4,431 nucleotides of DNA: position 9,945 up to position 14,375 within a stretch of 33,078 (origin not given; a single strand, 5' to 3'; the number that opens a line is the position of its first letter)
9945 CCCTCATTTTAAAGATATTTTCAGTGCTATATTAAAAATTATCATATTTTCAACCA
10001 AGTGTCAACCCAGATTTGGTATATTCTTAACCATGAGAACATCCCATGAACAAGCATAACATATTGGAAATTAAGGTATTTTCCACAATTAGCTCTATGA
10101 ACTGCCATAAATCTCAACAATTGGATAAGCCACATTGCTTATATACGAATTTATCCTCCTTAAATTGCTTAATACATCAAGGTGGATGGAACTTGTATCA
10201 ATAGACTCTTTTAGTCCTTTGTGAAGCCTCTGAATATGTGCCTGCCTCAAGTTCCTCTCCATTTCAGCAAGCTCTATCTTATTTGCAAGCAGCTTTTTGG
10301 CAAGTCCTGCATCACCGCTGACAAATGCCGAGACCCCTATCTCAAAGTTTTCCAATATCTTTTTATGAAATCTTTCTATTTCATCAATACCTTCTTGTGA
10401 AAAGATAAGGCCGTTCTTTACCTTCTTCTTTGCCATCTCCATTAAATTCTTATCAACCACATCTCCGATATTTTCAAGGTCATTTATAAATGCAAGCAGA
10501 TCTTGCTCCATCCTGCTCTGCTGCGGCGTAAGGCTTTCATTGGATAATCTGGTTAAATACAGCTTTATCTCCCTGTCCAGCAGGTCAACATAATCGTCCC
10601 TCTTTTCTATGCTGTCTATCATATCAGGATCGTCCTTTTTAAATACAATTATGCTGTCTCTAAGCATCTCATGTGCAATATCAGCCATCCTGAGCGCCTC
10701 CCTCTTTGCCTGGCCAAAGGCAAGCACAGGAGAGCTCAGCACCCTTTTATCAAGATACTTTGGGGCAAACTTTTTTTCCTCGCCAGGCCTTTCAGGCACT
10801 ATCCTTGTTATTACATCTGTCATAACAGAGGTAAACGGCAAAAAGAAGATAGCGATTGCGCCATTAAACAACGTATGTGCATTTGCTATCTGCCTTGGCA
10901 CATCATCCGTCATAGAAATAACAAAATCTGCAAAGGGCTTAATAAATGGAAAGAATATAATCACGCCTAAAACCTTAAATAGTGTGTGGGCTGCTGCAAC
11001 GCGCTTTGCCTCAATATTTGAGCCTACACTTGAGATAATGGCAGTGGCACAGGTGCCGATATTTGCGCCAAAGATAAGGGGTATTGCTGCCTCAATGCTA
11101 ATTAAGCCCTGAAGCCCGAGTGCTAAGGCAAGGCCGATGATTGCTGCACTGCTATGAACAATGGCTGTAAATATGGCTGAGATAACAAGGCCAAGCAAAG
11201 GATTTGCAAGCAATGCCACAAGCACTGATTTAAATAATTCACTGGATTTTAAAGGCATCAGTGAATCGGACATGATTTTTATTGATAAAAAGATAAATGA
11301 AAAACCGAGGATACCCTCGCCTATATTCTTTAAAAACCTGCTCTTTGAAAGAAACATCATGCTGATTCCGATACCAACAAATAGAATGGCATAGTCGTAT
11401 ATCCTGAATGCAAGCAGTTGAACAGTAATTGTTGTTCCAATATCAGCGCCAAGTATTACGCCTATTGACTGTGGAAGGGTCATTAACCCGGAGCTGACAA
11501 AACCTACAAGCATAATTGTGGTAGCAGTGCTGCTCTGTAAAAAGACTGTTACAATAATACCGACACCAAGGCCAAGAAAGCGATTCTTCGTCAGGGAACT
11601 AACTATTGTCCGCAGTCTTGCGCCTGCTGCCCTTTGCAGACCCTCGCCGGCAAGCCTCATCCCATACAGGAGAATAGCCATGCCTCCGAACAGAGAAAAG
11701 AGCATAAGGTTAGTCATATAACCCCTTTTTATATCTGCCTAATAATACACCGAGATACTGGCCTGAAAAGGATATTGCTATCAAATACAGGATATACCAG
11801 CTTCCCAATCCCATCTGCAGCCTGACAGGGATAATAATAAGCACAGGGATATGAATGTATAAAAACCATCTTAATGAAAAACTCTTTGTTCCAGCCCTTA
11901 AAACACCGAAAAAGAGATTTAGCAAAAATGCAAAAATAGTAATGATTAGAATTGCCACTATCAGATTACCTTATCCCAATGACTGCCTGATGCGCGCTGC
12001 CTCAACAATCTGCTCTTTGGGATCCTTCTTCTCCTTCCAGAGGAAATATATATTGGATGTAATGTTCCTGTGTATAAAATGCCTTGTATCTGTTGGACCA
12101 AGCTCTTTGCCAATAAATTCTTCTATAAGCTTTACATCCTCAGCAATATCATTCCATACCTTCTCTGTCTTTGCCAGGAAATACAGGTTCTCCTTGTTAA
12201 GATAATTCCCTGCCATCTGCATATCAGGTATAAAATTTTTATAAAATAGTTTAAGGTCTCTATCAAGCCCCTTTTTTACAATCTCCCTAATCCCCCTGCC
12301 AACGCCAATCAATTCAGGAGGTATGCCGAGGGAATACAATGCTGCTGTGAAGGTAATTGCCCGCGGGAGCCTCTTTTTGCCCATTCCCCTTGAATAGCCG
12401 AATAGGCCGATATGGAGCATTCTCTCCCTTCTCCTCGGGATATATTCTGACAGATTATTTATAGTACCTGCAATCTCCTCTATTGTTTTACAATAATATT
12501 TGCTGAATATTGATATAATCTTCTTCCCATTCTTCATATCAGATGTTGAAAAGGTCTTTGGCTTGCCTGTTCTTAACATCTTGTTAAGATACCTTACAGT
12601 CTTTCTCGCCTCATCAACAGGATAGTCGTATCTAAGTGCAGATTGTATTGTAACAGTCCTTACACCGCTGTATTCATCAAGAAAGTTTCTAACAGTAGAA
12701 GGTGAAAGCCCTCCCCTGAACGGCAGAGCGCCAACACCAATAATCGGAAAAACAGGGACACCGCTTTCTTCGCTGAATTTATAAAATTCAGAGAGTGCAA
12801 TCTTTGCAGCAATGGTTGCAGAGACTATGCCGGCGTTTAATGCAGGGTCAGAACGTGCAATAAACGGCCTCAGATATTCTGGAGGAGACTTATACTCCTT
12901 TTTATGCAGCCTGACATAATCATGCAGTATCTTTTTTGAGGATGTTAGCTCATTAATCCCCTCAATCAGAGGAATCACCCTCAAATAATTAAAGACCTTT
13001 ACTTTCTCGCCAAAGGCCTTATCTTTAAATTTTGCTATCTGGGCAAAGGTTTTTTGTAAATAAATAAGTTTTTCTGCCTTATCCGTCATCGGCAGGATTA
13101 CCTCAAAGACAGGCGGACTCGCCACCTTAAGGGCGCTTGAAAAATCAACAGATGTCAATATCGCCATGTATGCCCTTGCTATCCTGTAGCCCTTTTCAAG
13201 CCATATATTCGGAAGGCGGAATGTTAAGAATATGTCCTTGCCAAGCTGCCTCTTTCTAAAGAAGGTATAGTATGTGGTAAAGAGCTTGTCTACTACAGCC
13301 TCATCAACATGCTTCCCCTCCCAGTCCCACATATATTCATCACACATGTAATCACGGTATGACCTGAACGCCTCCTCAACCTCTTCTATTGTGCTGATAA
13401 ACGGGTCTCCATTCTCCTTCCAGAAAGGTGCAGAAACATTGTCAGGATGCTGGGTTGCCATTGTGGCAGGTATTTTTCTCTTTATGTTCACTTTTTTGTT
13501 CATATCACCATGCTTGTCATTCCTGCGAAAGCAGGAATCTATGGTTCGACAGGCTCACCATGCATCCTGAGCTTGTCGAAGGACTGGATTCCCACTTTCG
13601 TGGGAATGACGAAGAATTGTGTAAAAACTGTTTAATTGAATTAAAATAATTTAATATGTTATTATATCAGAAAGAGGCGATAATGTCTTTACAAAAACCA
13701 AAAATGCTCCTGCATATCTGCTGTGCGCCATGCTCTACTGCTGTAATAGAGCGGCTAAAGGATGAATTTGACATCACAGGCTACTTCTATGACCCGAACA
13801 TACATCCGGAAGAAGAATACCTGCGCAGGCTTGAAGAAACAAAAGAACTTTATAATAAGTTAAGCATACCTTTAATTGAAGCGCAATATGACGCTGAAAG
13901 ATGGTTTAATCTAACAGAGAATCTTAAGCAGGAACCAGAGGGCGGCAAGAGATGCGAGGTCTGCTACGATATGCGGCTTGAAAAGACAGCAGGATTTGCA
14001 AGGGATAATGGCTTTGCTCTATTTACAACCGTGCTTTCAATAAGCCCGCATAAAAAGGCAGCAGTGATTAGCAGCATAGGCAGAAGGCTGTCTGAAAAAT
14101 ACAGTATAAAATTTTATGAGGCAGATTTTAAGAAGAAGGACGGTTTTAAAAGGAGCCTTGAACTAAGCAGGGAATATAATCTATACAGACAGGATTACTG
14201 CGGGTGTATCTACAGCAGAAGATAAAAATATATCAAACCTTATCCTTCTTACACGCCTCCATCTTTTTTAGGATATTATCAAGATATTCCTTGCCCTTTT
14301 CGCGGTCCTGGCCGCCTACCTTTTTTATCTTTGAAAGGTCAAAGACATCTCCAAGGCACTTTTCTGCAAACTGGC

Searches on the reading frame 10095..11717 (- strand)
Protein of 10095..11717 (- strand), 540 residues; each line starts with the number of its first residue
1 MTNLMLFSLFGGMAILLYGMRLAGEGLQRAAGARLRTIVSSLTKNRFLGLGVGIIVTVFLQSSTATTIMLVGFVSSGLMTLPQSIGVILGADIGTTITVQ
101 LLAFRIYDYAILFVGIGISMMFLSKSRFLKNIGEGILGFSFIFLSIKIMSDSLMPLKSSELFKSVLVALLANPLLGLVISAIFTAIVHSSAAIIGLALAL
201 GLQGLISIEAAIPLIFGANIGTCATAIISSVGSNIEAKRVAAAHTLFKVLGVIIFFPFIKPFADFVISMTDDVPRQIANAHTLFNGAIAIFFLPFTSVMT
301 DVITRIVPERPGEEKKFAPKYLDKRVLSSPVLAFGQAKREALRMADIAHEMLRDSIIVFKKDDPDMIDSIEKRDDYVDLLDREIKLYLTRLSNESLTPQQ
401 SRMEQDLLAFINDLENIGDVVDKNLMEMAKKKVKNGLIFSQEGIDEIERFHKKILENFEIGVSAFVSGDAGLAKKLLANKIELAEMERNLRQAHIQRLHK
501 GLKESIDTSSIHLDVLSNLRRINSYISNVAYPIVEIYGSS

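Call 49: search_protein_families(library=pfam, max_evalue=0.001, proteins=[window:10095-11717:-])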
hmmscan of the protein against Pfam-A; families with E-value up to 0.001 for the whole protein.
window:10095-11717:- (540 aa): 2 families
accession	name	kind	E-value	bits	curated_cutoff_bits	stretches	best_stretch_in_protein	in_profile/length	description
PF02690.20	Na_Pi_cotrans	-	2.4e-57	193.2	29.1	2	15-150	1-136/137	Na+/Pi-cotransporter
PF01895.24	PhoU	-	8e-20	71.5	23.5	2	342-419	2-80/89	PhoU domain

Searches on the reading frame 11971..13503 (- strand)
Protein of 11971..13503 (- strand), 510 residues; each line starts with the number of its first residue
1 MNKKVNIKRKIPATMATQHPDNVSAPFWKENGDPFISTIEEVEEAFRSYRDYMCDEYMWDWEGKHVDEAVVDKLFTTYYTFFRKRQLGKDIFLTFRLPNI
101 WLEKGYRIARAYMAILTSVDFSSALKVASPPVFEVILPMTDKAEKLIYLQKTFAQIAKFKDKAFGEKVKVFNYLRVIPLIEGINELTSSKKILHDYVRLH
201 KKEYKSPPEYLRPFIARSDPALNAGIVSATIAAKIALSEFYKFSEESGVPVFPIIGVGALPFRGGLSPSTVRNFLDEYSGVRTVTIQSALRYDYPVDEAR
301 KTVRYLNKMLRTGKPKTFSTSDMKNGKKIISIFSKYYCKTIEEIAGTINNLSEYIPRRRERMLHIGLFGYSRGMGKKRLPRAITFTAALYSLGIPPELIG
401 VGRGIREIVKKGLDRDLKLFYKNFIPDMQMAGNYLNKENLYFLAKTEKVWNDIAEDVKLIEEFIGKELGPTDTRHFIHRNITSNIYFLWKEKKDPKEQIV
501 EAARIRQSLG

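Call 49: search_protein_families(library=pfam, max_evalue=0.001, proteins=[window:11971-13503:-])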
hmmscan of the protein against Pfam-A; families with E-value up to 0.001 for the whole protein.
window:11971-13503:- (510 aa): 1 family
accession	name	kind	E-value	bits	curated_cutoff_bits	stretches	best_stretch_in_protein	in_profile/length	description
PF14010.12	PEPcase_2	-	1.7e-142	475.9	25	1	11-510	1-493/493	Phosphoenolpyruvate carboxylase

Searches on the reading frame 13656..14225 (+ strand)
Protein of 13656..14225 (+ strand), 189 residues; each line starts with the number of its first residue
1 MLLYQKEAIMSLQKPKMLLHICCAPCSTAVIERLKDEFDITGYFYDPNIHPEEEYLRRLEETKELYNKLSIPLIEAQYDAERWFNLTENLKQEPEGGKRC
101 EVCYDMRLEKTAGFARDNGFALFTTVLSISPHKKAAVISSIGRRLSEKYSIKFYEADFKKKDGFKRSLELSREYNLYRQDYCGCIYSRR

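Call 84: search_protein_families(library=pfam, max_evalue=0.001, proteins=[window:13656-14225:+])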
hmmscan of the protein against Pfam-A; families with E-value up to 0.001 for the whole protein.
window:13656-14225:+ (189 aa): 1 family
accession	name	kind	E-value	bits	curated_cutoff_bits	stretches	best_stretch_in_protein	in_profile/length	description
PF02677.20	QueH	-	3.3e-72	242.7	23.5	1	17-188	1-173/175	Epoxyqueuosine reductase QueH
